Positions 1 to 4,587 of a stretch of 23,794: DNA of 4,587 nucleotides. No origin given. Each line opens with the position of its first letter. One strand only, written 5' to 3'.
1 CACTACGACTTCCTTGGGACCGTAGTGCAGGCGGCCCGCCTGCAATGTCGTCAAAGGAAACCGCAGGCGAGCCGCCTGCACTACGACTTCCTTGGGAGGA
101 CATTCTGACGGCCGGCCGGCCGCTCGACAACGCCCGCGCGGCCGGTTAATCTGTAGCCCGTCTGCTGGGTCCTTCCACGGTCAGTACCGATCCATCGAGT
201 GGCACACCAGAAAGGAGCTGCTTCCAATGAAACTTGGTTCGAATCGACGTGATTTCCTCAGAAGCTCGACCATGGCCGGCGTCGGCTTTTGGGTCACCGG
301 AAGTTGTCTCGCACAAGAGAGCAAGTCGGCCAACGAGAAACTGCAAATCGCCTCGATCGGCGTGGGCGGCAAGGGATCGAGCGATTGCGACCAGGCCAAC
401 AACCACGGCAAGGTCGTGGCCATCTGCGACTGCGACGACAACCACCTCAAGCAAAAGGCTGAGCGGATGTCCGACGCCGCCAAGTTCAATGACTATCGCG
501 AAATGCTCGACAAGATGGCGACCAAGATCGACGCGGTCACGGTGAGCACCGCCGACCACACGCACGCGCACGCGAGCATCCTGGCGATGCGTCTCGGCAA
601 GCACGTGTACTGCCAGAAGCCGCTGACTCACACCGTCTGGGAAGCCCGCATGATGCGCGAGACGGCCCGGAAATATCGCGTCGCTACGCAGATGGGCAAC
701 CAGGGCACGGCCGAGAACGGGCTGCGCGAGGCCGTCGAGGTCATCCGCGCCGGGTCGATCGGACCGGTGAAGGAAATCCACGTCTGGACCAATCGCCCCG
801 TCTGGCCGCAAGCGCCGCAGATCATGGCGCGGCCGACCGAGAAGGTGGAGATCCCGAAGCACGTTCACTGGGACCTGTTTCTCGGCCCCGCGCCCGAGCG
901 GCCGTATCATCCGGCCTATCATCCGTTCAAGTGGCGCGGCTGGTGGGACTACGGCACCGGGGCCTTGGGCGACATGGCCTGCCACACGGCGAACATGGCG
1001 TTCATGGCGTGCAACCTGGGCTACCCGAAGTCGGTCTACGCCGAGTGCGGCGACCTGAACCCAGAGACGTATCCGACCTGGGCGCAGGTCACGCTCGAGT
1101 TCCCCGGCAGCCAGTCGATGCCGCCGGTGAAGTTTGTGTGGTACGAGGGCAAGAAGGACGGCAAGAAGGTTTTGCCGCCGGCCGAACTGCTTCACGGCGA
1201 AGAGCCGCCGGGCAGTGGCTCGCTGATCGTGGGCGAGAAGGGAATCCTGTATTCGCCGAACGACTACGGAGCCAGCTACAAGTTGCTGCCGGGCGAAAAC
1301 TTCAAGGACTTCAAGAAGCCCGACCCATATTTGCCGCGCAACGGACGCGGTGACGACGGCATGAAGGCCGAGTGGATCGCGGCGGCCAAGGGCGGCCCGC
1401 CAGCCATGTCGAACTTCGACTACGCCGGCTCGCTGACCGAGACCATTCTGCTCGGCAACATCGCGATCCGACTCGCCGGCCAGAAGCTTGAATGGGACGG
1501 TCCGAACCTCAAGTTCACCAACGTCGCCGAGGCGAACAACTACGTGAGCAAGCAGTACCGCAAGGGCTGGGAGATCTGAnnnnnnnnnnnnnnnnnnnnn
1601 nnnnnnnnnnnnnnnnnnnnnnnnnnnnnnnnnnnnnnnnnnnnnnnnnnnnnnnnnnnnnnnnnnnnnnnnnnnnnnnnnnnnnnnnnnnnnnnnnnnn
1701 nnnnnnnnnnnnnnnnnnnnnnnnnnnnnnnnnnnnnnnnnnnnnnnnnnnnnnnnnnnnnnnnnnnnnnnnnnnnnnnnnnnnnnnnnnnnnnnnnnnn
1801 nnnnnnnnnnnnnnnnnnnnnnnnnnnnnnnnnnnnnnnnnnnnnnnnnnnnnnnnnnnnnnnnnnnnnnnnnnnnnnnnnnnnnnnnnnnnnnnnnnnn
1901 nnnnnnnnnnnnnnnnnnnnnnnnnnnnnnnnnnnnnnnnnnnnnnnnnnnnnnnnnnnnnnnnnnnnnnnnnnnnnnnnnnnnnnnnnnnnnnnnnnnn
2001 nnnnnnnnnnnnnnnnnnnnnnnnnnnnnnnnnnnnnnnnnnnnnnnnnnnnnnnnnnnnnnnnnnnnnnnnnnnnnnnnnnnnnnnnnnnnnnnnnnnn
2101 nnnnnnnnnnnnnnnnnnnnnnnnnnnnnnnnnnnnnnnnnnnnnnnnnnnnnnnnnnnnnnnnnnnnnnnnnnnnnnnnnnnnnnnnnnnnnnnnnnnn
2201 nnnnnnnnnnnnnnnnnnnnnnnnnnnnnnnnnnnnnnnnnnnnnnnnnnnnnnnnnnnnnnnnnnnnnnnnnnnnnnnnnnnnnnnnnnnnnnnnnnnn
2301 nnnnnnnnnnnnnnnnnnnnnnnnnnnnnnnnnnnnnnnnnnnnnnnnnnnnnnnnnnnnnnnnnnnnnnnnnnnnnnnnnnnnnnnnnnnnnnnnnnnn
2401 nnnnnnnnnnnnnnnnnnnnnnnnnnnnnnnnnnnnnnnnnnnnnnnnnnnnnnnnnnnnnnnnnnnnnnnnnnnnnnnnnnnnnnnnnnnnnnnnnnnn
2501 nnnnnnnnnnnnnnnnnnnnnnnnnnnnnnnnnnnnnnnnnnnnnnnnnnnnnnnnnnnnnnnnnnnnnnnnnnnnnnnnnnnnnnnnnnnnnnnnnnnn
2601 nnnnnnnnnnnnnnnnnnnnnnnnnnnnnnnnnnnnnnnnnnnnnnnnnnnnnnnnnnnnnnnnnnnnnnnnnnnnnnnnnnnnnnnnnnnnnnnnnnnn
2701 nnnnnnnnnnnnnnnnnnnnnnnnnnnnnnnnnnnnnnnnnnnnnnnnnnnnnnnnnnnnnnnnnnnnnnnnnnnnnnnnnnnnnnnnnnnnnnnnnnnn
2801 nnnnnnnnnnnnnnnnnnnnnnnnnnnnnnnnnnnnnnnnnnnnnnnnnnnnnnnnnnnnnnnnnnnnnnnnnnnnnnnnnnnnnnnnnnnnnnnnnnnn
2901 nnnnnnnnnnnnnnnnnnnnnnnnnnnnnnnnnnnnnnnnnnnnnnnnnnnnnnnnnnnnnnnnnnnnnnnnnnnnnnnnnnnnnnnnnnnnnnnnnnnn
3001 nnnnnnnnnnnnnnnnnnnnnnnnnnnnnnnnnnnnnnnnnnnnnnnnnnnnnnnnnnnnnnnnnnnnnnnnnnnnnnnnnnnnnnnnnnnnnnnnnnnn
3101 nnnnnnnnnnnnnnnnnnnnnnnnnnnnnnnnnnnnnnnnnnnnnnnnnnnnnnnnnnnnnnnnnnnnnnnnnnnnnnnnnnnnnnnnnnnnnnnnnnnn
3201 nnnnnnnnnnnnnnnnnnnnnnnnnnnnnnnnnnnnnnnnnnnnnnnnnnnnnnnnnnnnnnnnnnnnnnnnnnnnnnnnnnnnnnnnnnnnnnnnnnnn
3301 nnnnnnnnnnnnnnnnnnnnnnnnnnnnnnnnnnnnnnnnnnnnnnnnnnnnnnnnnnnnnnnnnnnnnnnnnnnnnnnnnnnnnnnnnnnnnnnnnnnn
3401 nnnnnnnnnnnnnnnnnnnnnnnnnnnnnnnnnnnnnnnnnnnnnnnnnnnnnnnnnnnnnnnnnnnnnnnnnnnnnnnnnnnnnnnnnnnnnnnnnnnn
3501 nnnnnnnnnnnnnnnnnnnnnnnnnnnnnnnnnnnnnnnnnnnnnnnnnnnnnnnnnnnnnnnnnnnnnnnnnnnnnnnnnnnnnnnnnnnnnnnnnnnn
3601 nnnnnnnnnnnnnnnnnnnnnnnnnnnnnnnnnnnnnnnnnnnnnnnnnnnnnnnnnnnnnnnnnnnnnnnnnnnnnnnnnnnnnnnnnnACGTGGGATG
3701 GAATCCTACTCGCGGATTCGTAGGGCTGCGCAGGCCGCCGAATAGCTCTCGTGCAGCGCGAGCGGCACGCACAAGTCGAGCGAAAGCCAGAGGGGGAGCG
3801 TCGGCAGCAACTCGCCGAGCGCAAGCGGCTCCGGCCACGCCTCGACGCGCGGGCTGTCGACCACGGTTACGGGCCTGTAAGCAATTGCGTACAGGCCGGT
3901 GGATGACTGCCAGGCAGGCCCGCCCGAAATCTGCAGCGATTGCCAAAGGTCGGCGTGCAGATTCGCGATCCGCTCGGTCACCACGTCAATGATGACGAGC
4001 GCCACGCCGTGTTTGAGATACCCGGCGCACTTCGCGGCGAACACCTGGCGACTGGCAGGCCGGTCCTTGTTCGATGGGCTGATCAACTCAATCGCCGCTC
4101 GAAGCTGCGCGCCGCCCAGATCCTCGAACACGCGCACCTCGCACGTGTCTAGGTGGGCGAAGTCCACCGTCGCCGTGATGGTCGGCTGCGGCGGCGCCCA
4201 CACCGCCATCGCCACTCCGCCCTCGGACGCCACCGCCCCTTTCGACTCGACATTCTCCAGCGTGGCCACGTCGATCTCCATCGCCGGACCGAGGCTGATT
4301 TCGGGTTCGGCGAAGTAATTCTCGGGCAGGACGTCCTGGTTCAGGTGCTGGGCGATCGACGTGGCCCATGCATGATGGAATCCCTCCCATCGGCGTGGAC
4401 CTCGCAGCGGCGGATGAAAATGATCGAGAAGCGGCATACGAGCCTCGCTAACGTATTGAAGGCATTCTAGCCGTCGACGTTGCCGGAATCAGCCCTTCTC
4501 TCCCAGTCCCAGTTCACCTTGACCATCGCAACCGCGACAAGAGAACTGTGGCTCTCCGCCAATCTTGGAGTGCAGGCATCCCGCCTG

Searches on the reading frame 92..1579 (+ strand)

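Call 51: search_protein_families(library=pfam, proteins=[window:92-1579:+], max_evalue=0.00001)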
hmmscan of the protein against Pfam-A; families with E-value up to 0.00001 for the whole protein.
window:92-1579:+ (495 aa): 3 families
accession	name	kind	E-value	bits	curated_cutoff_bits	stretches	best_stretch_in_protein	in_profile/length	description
PF19051.5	GFO_IDH_MocA_C2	-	3.9e-16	59.8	23.3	1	250-337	44-133/254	Oxidoreductase family, C-terminal alpha/beta domain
PF01408.29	GFO_IDH_MocA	-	2.1e-15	57.9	24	1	85-201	2-118/120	Oxidoreductase family, NAD-binding Rossmann fold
PF22725.1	GFO_IDH_MocA_C3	-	3.2e-10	40.5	27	1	273-339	30-94/124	GFO/IDH/MocA C-terminal domain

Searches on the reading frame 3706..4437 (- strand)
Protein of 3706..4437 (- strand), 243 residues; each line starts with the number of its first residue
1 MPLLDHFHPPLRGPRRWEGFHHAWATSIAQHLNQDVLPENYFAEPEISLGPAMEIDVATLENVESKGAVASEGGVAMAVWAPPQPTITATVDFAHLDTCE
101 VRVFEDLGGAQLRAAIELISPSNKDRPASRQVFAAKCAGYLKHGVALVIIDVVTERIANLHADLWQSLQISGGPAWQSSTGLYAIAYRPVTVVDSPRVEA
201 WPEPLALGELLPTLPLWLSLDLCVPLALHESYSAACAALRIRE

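Call 51: search_protein_families(library=pfam, proteins=[window:3706-4437:-], max_evalue=0.00001)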
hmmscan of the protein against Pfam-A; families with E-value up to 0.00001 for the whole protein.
window:3706-4437:- (243 aa): 1 family
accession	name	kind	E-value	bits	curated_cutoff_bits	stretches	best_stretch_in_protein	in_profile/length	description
PF13267.11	DUF4058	-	2.4e-08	34.1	25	1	9-155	10-159/254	Protein of unknown function (DUF4058)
